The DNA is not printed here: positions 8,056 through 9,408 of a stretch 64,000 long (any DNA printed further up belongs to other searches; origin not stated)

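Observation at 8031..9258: Short, divergent sigma-54 homologue transcribed from its own sigma-54 promoter, divergent from the activator gene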

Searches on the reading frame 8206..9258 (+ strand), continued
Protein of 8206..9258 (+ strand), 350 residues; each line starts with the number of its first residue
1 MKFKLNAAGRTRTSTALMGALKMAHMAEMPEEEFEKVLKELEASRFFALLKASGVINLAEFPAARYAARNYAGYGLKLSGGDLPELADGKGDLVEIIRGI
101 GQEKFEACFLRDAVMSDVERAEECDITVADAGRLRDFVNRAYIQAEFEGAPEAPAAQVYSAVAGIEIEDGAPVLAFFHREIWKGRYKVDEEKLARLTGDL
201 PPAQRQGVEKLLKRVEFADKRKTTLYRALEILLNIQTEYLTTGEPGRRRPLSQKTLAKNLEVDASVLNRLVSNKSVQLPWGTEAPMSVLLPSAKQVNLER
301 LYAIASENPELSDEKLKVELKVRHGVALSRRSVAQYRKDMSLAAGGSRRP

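Call 24: find_related_loci(query=A1, collection=genome_contigs, flank=10000)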
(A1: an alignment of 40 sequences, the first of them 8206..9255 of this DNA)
Query A1 (350 aa) in genome_contigs; peptide patterns used: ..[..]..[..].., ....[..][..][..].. (x = any residue, [..] = any of these).
139 stretches matched a pattern; 91 encode a relative of the query (tblastn E <= 1e-3); the best 80 are kept; 79 distinct loci.
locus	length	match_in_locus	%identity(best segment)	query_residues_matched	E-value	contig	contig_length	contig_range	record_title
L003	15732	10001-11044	91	1-348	0e+0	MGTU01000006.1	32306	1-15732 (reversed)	MAG: Elusimicrobia bacterium GWA2_61_42 gwa2_scaffold_1648, whole genome shotgun sequence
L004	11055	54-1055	92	15-348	0e+0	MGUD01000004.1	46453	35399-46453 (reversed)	MAG: Elusimicrobia bacterium GWC2_61_19 gwc2_scaffold_1193, whole genome shotgun sequence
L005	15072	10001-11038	79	3-348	0e+0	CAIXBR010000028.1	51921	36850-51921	MAG: uncultured Elusimicrobia bacterium isolate AlinenLipids_bin-3311 genome assembly, contig: bin-3311:028/132, whole g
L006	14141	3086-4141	80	1-350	0e+0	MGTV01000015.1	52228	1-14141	MAG: Elusimicrobia bacterium GWA2_62_23 gwa2_scaffold_1659, whole genome shotgun sequence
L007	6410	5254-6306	77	1-350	0e+0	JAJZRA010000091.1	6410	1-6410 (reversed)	MAG: bacterium isolate SKS1.bin71 NODE_21339_length_6410_cov_4.381028, whole genome shotgun sequence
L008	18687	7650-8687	80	3-348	0e+0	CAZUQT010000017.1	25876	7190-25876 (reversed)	MAG TPA_asm: uncultured Elusimicrobiaceae bacterium isolate SRP302447_co3_112 genome assembly, contig: NODE_5137_length_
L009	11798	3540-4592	77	1-348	0e+0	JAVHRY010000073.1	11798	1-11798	MAG: Elusimicrobiales bacterium isolate WB02no17_58_19 NODE_3717_length_11798_cov_12.410798, whole genome shotgun sequen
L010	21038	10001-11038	79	3-348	0e+0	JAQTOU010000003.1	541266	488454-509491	MAG: Elusimicrobiales bacterium isolate STB_10 NODE_24_length_541266_cov_9.346848_Sandtown_B, whole genome shotgun seque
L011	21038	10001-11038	79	3-348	0e+0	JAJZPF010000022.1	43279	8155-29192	MAG: bacterium isolate SKS1.bin115 NODE_1462_length_43279_cov_7.170374, whole genome shotgun sequence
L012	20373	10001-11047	80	1-350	3e-180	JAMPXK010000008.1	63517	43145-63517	MAG: Elusimicrobiales bacterium isolate R2F_R2FSRR_metabat.29 R2F_C224, whole genome shotgun sequence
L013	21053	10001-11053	77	1-348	7e-180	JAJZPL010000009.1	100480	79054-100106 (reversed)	MAG: bacterium isolate SKS1.bin123 NODE_292_length_100480_cov_2.988530, whole genome shotgun sequence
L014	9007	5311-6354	78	1-348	4e-177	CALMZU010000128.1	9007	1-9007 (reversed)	MAG TPA_asm: uncultured Elusimicrobia bacterium isolate SRR8859111_bin.147_CONCOCT_v1.1_MAG genome assembly, contig: ERZ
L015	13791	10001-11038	79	3-348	3e-177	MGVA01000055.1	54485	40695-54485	MAG: Elusimicrobia bacterium RIFOXYA12_FULL_51_18 rifixya3_full_scaffold_609, whole genome shotgun sequence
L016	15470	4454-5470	76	12-350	3e-176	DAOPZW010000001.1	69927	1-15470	MAG TPA_asm: Elusimicrobiales bacterium isolate AMR_MDS_1278 NODE_252_length_69927_cov_5.885405, whole genome shotgun se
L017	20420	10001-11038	75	3-348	1e-174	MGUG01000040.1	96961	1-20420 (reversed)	MAG: Elusimicrobia bacterium GWC2_64_44 gwc2_scaffold_381, whole genome shotgun sequence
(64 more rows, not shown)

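Call 25: predict_structure(alignment_id=A1)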
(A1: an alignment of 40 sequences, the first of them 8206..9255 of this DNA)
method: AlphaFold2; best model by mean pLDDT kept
length: 350 residues; sequences in the alignment: 40
mean_pLDDT: 72.5   pTM: 0.60
mean pLDDT of the five models: 72.5, 71.9, 70.9, 70.4, 69.1
residues with pLDDT >= 90: 40; 70-90: 194; 50-70: 45; < 50: 71
segments of 3 or more residues with pLDDT < 50: 1-15, 64-91, 141-159, 346-350
pLDDT, mean of each block of 10 residues (from residue 1): 33 44 65 81 89 83 46 36 39 68 74 73 85 71 39 39 77 69 73 86 88 87 85 93 90 89 80 80 84 90 88 91 89 84 48
secondary structure, 60 per line:
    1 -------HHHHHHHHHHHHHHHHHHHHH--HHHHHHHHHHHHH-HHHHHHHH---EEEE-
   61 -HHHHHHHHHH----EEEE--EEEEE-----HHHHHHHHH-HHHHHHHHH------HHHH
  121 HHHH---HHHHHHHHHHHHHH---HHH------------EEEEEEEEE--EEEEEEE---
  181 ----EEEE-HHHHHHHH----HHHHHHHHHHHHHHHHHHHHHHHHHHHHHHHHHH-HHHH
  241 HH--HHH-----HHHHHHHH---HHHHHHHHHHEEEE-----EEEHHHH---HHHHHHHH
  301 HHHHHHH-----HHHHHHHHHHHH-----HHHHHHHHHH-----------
elements in order: H8-28 H31-43 H45-52 E56-59 H62-71 E76-79 E82-86 H92-100 H102-110 H117-124 H128-141 E160-168 E171-177 E185-188 H190-197 H202-235 H237-242 H253-260 H264-273 E274-277 E283-285 H286-289 H293-307 H313-324 H330-339

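Call 29: fold_search(model_id=the predicted structure, library=pdb)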
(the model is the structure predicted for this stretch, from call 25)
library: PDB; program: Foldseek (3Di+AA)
matches with E <= 10: 273; with E <= 0.001: 21
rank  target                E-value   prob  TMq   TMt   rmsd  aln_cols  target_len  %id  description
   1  9q97_M                5.0e-09  1.00  0.37  0.32  20.3       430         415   14  CryoEM structure of bacterial transcription intermediate complex mediated by activator PspF containing nifH promoter D (released 2025-03-26)
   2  9msg_M                4.3e-08  1.00  0.36  0.29  21.0       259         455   18  De novo SigN RNA polymerase transcription initiation intermediate with bound SigN-RII (released 2025-08-13)
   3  8f1k_M                1.1e-07  1.00  0.37  0.33  20.9       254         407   18  SigN RNA polymerase early-melted intermediate bound to full duplex DNA fragment dhsU36 (-12T) (released 2023-04-05)
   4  9msf_M                1.8e-07  1.00  0.37  0.31  21.8       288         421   17  de novo SigN RNA polymerase transcription initiation intermediate with post-catalytic bEBP state (RPi1 closed ring) (released 2025-08-13)
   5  9msj_M                2.0e-07  1.00  0.35  0.33  20.7       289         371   19  de novo SigN RNA polymerase NTP-bound open complex (RPo+2A) (released 2025-08-13)
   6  8f1j_M                2.1e-07  1.00  0.37  0.33  22.2       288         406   19  SigN RNA polymerase early-melted intermediate bound to mismatch DNA fragment dhsU36mm2 (-12A) (released 2023-04-05)
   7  9mse_M                2.2e-07  1.00  0.37  0.31  20.8       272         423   19  de novo SigN RNA polymerase transcription initiation intermediate with pre-catalytic bEBP state (RPi1 open ring) (released 2025-08-13)
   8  9q98_M                3.9e-07  1.00  0.37  0.32  21.1       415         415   16  CryoEM structure of bacterial transcription intermediate complex mediated by activator PspF containing nifH promoter D (released 2025-03-26)
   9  8f1i_M                4.4e-07  1.00  0.39  0.34  21.4       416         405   13  SigN RNA polymerase early-melted intermediate bound to mismatch fragment dhsU36mm1 (-12T) (released 2023-04-05)
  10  7qwp_M                1.0e-06  1.00  0.36  0.32  20.8       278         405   17  CryoEM structure of bacterial transcription close complex (RPc) (released 2022-11-09)
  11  9msh_M                1.5e-06  1.00  0.37  0.36  20.8       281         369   19  de novo SigN RNA polymerase open complex (RPo) (released 2025-08-13)
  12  7qv9_M                2.5e-06  1.00  0.36  0.31  25.6       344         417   18  CryoEM structure of bacterial transcription intermediate complex mediated by activator PspF (released 2022-11-09)
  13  7qxi_M                5.8e-06  1.00  0.32  0.28  21.9       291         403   16  Cryo-EM structure of RNA polymerase-sigma54 holo enzyme with promoter DNA closed complex (released 2022-11-09)
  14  9q92_M                9.2e-06  1.00  0.36  0.31  19.3       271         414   18  CryoEM structure of bacterial transcription intermediate complex mediated by activator PspF containing nifH promoter D (released 2025-07-16)
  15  5nwt_M                1.6e-05  1.00  0.24  0.22  22.5       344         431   19  Crystal Structure of Escherichia coli RNA polymerase - Sigma54 Holoenzyme complex (released 2017-09-13)
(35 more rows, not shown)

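Call 37: search_protein_representatives(alignment_id=A1)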
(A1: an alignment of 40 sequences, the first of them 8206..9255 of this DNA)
Query: 40 sequences, 352 profile positions. Proteins with E-value up to 0.001 (for the whole library): 6872; up to 1e-10: 1020; up to 1e-30: 253. The best 150 are listed.
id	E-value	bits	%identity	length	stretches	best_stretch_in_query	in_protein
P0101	8.5e-175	597.1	-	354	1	3-351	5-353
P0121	2.6e-123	427.7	-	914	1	11-350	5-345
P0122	3.8e-121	420.6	-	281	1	1-281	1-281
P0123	1.1e-115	402.6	-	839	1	10-350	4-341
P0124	6.5e-107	373.8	-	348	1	6-350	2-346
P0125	1.1e-106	373.0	-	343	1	14-347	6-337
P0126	2.5e-105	368.5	-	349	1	17-350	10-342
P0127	1.6e-104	365.9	-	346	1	10-345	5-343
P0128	2.6e-104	365.2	-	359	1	9-347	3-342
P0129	5.8e-103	360.8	-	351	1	17-351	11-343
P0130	5.4e-102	357.6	-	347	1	16-348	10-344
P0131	1.3e-101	356.4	-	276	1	90-350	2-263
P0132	7.9e-101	353.8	-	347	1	6-346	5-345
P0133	5.1e-99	347.8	-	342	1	18-350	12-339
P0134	2.6e-98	345.5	-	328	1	28-342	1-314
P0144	1.8e-64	234.2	-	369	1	7-349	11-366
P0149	1.2e-62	228.2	-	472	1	9-348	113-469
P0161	3.7e-58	213.4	-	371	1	1-350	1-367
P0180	8.1e-53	195.9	-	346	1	1-345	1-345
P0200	2.3e-50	187.8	-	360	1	14-340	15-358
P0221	1.3e-47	178.7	-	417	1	5-350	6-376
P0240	3.0e-45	171.0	-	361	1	8-350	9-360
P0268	5.9e-43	163.4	-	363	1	8-344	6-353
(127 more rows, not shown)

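Call 38: list_cluster_members(proteins=[P0121, P0123, P0144, P0149, P0161, P0180, P0200, P0221, P0240, P0268])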
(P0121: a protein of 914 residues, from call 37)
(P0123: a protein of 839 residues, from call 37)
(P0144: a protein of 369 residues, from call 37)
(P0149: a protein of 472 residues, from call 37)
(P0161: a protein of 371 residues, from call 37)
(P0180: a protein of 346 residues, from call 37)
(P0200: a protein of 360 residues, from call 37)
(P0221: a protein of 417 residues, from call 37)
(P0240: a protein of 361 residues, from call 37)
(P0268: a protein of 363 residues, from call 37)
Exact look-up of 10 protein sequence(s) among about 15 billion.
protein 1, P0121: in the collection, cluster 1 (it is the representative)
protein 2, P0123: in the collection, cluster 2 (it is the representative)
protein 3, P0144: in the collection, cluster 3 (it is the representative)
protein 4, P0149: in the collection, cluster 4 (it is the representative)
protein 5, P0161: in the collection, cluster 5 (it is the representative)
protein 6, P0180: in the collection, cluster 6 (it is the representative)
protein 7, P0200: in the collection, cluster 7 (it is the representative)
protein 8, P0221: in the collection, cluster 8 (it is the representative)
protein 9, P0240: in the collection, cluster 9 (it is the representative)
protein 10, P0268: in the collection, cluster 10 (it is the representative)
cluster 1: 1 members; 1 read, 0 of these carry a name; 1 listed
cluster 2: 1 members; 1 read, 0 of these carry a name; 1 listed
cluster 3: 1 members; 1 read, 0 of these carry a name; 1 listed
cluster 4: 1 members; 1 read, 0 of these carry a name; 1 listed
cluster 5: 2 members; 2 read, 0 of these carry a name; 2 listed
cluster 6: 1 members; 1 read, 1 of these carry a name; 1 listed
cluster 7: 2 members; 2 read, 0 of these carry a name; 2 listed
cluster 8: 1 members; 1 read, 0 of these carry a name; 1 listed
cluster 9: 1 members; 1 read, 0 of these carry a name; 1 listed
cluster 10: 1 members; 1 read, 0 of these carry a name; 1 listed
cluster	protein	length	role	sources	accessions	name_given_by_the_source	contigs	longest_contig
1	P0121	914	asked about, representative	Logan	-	-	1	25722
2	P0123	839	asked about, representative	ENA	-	-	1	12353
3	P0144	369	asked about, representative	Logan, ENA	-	-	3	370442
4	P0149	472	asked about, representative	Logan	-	-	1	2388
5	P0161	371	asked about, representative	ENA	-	-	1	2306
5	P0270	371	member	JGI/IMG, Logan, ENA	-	-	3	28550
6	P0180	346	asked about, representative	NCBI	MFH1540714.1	MAG: hypothetical protein ABID79_02535 [Elusimicrobiota bacterium]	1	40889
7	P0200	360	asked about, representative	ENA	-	-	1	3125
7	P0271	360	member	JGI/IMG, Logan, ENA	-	-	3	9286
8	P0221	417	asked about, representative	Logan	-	-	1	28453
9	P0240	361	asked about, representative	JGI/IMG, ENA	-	-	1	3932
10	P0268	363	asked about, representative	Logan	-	-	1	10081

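Call 40: search_protein_families(library=pfam, alignment_id=A3, max_evalue=0.1)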
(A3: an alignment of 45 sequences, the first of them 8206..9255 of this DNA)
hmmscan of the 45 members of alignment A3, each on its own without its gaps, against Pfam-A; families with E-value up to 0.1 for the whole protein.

A. member 1, window:8206-9255:+ (350 aa): 1 family
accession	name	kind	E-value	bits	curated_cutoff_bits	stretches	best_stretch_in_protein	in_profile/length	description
PF04552.19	Sigma54_DBD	-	2e-15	57.3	22.8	1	217-349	17-159/160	Sigma-54, DNA binding domain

B. families by the number of members that match (of 45 scanned): 65 families (the first 25 are shown)
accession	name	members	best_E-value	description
PF04552.19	Sigma54_DBD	45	1.6e-31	Sigma-54, DNA binding domain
PF01381.28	HTH_3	19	1.4e-05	Helix-turn-helix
PF13545.12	HTH_Crp_2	14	0.00011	Crp-like helix-turn-helix domain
PF13412.12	HTH_24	13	2.3e-05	Winged helix-turn-helix DNA-binding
PF01047.28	MarR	10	0.0012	MarR family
PF13560.12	HTH_31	9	0.0065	Helix-turn-helix domain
PF04545.22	Sigma70_r4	8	1.1e-05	Sigma-70, region 4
PF12802.13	MarR_2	8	0.0011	MarR family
PF08281.18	Sigma70_r4_2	7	0.00048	Sigma-70, region 4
PF08279.18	HTH_11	5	2.3e-05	HTH domain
PF13276.12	HTH_21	5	0.00019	HTH-like domain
PF13384.12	HTH_23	5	0.0027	Homeodomain-like domain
PF13936.12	HTH_38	4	3.7e-05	Helix-turn-helix domain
PF09339.16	HTH_IclR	4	9.2e-05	IclR helix-turn-helix domain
PF13565.12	HTH_32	4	0.00034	Homeodomain-like domain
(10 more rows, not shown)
